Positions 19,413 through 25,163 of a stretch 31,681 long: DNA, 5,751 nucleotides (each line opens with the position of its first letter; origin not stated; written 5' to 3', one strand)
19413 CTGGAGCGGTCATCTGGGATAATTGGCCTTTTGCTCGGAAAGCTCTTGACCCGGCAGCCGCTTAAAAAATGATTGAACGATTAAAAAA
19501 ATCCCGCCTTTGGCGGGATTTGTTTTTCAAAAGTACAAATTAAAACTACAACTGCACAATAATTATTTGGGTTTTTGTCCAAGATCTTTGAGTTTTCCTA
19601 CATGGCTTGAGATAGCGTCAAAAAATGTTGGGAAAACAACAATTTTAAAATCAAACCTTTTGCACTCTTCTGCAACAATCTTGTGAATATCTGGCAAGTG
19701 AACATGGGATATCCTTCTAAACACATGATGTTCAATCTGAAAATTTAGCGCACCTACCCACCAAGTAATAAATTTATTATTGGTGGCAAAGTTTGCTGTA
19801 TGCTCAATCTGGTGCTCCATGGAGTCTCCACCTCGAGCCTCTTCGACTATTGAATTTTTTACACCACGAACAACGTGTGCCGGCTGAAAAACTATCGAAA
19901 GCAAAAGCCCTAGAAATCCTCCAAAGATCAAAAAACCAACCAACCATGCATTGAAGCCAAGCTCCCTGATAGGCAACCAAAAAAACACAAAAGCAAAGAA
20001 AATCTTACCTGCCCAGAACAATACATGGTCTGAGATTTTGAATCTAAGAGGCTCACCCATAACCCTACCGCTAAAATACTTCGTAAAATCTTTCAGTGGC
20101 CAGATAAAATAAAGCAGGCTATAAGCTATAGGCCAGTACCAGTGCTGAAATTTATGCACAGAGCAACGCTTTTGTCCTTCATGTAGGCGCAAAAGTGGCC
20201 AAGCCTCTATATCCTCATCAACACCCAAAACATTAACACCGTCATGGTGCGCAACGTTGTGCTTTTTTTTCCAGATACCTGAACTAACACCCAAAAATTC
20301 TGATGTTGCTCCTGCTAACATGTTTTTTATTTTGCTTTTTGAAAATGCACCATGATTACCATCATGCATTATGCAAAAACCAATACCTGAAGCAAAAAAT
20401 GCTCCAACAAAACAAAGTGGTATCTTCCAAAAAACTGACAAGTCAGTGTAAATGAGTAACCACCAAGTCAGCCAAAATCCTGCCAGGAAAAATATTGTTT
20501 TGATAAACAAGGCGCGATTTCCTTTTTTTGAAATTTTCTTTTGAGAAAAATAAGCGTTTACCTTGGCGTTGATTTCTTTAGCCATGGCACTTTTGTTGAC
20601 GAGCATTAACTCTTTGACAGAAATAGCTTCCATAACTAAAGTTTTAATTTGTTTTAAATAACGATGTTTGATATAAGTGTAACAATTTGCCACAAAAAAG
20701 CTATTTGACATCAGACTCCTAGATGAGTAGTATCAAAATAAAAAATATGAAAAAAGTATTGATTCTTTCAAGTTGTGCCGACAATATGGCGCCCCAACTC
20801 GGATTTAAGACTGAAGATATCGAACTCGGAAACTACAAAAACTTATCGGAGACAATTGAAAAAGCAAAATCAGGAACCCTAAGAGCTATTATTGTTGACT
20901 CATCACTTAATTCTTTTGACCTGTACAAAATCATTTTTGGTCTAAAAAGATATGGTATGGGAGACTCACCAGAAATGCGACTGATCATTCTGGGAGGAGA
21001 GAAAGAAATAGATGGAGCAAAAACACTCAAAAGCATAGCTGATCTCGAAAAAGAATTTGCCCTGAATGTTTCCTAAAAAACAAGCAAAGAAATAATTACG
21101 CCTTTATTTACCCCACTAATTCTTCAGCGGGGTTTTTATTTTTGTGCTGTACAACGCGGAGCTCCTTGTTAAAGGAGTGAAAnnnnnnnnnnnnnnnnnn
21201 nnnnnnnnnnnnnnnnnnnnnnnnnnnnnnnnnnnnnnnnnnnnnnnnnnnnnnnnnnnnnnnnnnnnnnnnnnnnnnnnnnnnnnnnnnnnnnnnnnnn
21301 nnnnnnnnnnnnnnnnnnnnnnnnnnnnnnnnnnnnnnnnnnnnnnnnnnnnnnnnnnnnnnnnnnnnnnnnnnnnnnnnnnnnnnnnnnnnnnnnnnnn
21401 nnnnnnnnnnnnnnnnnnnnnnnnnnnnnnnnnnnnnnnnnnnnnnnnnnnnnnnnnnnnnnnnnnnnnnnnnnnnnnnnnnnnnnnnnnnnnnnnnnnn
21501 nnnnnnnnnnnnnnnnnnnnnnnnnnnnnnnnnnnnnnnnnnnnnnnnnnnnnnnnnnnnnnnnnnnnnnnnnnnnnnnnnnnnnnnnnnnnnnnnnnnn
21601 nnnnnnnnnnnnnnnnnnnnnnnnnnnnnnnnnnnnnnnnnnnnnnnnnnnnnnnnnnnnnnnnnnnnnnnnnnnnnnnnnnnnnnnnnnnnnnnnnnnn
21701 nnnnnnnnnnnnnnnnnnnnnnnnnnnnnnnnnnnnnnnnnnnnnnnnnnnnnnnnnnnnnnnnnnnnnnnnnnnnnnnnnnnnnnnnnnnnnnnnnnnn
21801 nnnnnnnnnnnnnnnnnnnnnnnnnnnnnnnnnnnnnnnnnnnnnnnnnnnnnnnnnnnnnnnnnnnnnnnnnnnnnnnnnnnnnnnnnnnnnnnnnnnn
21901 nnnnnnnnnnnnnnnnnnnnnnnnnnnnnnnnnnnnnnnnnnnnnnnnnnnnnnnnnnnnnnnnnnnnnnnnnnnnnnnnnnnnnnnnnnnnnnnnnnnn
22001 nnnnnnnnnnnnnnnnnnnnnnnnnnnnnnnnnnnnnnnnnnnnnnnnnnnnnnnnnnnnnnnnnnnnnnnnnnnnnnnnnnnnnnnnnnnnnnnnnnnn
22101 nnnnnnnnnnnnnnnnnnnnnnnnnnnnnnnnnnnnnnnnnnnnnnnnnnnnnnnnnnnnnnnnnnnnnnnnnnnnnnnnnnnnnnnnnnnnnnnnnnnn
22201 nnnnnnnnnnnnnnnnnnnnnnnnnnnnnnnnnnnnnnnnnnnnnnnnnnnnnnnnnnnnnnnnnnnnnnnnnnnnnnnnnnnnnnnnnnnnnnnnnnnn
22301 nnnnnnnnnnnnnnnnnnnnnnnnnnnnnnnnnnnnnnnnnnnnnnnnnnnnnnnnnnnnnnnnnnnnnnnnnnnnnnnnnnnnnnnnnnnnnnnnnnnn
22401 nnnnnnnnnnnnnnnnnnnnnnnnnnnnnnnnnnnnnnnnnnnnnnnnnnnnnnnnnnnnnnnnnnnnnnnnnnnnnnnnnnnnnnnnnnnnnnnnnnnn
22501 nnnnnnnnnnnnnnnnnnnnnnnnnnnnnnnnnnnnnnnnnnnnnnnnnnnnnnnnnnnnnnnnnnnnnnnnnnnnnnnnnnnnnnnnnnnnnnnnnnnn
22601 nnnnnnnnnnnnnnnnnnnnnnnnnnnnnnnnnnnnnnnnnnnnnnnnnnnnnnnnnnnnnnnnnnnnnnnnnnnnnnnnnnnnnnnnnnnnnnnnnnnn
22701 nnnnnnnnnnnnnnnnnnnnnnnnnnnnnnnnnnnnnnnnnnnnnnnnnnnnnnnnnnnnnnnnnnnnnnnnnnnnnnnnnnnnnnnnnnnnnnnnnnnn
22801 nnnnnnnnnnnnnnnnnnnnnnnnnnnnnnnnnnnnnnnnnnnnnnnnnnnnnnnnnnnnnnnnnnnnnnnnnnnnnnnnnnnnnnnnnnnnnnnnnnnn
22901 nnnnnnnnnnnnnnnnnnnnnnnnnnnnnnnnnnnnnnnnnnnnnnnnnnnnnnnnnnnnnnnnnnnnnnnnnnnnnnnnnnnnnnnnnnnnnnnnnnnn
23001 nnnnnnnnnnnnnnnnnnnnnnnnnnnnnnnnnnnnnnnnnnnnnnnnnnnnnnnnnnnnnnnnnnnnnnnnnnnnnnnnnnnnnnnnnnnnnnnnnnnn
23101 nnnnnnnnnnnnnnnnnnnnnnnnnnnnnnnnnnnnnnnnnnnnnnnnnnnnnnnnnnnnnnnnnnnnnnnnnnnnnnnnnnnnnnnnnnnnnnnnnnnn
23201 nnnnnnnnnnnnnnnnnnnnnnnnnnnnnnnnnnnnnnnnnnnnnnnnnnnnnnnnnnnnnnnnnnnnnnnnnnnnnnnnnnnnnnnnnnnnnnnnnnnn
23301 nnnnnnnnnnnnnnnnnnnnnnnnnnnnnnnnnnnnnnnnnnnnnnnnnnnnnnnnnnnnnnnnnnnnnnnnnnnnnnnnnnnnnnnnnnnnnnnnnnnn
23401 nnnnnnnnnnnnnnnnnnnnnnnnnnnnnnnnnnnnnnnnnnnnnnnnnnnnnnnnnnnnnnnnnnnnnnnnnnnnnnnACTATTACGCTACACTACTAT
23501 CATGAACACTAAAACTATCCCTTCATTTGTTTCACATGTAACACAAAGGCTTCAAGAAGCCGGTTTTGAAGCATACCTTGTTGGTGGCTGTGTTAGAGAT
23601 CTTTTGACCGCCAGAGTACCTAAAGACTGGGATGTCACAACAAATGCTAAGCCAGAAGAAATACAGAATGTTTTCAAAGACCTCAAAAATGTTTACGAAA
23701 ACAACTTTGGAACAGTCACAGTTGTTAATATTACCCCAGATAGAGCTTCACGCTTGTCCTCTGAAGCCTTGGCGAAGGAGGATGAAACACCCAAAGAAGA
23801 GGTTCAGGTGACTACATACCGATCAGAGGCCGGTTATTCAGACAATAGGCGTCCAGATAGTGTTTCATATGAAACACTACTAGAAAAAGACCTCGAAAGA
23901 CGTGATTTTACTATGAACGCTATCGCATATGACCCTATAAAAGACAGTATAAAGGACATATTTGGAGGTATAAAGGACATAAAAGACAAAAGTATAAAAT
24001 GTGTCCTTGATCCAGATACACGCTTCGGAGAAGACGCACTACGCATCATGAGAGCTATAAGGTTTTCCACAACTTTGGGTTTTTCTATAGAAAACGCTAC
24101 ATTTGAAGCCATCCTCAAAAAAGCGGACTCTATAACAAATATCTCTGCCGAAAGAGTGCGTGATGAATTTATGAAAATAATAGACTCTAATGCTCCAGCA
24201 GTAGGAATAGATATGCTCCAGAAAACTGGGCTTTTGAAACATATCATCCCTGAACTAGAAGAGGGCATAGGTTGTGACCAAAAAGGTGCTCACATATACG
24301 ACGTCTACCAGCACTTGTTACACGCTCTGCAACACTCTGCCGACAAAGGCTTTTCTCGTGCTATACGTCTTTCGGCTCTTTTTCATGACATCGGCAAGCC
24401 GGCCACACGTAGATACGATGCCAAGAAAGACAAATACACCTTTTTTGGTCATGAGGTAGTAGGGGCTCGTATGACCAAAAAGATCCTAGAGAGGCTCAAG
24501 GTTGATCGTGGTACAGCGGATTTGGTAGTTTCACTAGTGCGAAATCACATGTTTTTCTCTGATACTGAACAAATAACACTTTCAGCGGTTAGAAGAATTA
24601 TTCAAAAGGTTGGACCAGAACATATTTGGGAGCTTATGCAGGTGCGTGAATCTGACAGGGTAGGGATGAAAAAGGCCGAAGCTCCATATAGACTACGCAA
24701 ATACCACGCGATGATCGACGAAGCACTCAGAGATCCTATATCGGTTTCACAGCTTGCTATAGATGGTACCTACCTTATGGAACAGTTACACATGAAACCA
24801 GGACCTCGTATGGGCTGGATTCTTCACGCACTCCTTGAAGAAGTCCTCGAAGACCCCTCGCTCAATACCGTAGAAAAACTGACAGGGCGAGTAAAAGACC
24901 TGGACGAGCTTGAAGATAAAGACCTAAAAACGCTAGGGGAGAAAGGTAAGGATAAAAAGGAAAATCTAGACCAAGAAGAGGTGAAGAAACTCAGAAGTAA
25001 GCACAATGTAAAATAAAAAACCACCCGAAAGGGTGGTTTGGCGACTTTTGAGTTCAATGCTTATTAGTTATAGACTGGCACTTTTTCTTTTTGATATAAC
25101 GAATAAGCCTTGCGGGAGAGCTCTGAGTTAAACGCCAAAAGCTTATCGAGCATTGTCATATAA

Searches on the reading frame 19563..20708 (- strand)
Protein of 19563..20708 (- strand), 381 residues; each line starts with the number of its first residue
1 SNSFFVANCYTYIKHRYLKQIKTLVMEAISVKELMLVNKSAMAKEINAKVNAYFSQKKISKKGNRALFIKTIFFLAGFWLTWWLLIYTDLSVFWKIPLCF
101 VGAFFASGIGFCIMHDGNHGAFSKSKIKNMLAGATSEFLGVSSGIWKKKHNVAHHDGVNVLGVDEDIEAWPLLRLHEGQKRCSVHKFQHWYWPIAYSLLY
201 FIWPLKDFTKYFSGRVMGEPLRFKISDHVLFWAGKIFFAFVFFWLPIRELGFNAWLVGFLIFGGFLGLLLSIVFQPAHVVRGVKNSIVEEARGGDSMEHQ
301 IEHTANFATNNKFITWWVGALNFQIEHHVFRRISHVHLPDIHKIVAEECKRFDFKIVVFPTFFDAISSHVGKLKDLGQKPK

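Call 97: search_protein_families(library=pfam, proteins=[window:19563-20708:-], max_evalue=0.001)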
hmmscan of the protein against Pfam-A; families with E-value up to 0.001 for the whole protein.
window:19563-20708:- (381 aa): 1 family
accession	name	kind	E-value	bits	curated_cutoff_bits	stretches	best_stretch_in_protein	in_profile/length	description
PF00487.30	FA_desaturase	-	2.4e-29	103.3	29.7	1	98-354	7-247/253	Fatty acid desaturase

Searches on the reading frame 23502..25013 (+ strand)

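Call 97: search_protein_families(library=pfam, proteins=[window:23502-25013:+], max_evalue=0.001)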
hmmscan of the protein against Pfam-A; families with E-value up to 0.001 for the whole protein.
window:23502-25013:+ (504 aa): 4 families
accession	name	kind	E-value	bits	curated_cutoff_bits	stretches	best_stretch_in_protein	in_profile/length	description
PF01743.26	PolyA_pol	-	5.3e-33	114.5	23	1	24-165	1-125/126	Poly A polymerase head domain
PF12627.12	PolyA_pol_RNAbd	-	3.8e-21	75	22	1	193-254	1-62/64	Probable RNA and SrmB- binding site of polymerase A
PF01966.28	HD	-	4.6e-12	46.7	22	1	269-362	9-104/116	HD domain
PF13735.12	tRNA_NucTran2_2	-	2.6e-07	31.2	27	1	325-460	24-145/149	tRNA nucleotidyltransferase domain 2 putative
